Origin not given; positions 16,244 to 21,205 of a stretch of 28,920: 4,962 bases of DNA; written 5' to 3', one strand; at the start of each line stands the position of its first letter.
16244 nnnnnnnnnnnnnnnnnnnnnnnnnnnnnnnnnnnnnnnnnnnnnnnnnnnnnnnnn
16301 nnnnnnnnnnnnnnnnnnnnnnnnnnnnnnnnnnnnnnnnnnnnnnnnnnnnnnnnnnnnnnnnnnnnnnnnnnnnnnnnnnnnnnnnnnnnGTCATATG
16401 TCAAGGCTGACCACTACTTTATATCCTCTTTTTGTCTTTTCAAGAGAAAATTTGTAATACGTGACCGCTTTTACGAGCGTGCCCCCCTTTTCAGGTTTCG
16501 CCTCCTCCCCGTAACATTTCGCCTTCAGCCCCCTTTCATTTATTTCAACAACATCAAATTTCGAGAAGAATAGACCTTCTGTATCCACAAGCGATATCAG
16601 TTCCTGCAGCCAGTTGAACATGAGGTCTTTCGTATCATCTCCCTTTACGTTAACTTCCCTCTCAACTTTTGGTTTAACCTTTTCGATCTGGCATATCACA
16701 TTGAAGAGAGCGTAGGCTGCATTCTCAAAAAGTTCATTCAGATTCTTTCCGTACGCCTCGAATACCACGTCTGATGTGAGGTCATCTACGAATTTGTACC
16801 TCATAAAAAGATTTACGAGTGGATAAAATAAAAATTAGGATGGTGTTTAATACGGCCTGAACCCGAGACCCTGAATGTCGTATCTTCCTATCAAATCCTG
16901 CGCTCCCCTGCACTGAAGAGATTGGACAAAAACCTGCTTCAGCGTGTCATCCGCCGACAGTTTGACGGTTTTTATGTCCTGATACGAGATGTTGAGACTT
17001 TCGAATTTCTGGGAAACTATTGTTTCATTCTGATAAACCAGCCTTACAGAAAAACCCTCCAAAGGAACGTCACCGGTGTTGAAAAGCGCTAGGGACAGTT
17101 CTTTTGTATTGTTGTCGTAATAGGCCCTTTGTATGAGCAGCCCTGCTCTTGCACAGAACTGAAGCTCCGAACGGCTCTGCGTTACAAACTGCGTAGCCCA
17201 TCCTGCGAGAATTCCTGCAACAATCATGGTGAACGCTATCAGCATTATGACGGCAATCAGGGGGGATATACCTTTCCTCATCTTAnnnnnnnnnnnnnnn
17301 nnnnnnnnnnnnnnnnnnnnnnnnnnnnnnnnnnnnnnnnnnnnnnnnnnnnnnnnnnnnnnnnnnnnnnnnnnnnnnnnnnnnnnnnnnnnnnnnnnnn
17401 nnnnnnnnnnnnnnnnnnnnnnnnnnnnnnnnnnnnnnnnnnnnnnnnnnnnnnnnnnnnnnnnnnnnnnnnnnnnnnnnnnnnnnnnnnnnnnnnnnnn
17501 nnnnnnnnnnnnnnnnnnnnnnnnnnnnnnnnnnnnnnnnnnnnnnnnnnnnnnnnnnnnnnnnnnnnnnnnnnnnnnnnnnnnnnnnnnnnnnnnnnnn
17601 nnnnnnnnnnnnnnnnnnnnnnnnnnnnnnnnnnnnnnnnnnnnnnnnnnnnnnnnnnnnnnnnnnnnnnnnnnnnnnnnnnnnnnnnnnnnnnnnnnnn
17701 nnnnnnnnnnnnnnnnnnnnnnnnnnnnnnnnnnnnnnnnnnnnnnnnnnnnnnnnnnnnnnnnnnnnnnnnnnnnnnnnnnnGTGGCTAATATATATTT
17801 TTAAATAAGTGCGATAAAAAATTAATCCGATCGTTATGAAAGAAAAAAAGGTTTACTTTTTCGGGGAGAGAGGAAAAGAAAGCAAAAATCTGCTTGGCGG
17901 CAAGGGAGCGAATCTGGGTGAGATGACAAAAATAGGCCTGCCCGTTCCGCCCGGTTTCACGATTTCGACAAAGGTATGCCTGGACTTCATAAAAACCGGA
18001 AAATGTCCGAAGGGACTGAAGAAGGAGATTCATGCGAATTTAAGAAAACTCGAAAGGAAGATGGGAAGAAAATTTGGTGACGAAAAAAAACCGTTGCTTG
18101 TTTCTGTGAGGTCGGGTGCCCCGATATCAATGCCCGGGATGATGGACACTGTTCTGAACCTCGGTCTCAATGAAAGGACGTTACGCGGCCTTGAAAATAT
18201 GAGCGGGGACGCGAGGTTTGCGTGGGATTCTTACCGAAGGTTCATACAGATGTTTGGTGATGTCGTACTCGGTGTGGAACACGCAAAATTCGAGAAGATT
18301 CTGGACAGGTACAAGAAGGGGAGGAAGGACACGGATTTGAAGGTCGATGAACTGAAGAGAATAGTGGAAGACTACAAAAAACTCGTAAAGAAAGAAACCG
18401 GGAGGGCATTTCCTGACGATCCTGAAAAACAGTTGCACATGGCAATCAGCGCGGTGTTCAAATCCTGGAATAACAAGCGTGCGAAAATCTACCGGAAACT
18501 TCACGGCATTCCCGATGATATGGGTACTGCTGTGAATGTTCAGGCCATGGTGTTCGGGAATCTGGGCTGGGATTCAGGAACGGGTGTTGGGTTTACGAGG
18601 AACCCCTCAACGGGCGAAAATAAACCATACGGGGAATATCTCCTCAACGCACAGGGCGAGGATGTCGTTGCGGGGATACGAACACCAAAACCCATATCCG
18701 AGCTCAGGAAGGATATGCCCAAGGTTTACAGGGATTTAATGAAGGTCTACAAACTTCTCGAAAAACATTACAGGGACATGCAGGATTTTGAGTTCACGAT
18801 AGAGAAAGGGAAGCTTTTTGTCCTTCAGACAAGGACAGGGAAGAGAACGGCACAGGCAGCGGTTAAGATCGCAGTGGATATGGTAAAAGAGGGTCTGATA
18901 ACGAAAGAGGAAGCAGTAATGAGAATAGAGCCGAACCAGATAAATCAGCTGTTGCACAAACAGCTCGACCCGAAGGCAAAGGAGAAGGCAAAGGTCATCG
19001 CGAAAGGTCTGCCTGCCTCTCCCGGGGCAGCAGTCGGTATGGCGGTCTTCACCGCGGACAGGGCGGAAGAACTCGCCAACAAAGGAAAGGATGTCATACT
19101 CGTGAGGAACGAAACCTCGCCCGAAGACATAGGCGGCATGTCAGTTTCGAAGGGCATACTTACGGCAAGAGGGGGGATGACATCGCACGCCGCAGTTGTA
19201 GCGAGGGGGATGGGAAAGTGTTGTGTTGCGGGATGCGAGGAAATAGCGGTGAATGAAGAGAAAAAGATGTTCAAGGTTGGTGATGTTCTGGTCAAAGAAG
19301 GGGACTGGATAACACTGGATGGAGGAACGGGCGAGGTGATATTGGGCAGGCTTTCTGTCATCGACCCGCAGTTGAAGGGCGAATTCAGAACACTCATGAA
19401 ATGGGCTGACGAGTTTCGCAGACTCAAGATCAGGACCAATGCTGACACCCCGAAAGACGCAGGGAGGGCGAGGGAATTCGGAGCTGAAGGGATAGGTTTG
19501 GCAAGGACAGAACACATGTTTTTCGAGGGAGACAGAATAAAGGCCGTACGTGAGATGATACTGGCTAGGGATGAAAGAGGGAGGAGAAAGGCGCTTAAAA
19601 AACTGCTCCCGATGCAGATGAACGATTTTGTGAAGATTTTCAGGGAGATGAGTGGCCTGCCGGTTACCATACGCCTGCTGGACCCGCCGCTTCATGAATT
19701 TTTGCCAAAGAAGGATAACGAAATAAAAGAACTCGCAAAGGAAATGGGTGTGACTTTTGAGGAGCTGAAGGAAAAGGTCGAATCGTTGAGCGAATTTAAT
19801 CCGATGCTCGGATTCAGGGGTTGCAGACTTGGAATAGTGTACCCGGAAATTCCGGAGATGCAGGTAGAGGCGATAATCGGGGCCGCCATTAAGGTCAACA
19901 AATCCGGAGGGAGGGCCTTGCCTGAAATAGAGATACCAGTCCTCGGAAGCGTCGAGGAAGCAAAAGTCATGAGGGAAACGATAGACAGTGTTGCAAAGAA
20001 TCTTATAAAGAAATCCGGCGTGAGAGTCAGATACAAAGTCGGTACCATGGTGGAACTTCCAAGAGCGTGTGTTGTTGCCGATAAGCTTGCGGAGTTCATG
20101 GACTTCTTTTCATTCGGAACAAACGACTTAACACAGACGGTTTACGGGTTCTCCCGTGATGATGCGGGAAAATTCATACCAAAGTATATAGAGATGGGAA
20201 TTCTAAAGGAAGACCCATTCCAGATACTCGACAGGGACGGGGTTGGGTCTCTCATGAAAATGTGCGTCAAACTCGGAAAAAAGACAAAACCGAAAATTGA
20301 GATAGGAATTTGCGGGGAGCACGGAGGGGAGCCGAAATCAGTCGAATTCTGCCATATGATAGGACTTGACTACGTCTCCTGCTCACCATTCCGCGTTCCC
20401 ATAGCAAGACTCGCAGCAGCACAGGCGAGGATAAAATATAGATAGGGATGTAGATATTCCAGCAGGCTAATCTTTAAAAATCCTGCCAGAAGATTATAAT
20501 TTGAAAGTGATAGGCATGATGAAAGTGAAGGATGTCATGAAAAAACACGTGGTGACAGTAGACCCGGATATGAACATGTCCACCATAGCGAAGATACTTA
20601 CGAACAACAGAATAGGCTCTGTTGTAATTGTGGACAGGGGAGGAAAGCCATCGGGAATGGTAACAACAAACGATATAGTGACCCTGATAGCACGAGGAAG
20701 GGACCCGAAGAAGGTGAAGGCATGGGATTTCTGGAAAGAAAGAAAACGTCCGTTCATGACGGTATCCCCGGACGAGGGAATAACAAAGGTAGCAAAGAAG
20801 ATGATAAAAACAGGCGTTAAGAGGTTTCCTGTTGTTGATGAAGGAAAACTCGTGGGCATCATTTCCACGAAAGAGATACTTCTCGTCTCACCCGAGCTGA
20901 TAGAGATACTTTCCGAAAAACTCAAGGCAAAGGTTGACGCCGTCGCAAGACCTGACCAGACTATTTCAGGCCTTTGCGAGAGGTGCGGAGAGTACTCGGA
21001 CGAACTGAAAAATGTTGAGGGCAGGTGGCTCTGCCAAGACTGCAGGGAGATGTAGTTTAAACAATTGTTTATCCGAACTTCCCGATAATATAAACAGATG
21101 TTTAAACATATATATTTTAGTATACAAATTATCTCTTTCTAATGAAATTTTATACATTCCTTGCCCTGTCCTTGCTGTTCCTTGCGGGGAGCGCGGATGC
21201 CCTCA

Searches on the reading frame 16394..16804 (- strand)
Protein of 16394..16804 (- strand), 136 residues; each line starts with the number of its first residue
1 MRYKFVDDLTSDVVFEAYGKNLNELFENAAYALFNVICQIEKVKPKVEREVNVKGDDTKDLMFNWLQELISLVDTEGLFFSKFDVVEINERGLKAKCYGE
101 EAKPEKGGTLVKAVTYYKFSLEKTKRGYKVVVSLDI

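Call 28: search_protein_families(library=pfam, proteins=[window:16394-16804:-])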
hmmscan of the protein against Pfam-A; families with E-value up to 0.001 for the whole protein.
window:16394-16804:- (136 aa): 1 family
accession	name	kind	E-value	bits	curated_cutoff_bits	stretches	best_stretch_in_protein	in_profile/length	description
PF01951.21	Archease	-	3.2e-38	131.6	25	1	3-136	1-136/136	Archease protein family (MTH1598/TM1083)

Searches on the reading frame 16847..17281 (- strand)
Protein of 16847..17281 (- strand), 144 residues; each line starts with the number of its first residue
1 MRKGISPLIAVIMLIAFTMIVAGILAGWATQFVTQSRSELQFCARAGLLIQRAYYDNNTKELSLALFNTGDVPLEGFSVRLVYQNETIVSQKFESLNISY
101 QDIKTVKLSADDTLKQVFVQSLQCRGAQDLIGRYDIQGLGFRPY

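Call 28: search_protein_families(library=pfam, proteins=[window:16847-17281:-])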
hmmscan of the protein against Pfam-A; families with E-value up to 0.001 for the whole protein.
window:16847-17281:- (144 aa): 1 family
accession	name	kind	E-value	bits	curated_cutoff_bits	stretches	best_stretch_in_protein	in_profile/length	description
PF07790.16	Pilin_N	-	3.8e-05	24.9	25.2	1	3-36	1-34/78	Archaeal Type IV pilin, N-terminal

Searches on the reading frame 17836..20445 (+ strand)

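Call 7: search_protein_families(library=pfam, proteins=[window:17836-20445:+])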
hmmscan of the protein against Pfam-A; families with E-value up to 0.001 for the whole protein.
window:17836-20445:+ (869 aa): 3 families
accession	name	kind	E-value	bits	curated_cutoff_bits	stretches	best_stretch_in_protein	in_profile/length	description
PF02896.24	PEP-utilizers_C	-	5.7e-77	259.2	22.8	1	514-864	4-291/293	PEP-utilising enzyme, PEP-binding domain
PF01326.24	PPDK_N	-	4e-55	187.8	27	3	61-287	77-220/328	Pyruvate phosphate dikinase, AMP/ATP-binding domain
PF00391.29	PEP-utilizers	-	4.3e-24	84.4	23.1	1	418-499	3-72/72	PEP-utilising enzyme, mobile domain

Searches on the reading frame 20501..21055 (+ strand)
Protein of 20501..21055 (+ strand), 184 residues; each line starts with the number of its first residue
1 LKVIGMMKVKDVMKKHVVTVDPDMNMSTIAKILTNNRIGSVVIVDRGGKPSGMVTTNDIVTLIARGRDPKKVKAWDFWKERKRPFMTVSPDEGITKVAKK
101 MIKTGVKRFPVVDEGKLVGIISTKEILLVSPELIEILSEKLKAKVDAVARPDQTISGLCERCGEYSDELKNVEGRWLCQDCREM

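Call 28: search_protein_families(library=pfam, proteins=[window:20501-21055:+])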
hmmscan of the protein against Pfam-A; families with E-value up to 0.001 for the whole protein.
window:20501-21055:+ (184 aa): 1 family
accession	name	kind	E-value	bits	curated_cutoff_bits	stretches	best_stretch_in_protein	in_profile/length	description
PF00571.33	CBS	-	3e-27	95.2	24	2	9-64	1-56/57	CBS domain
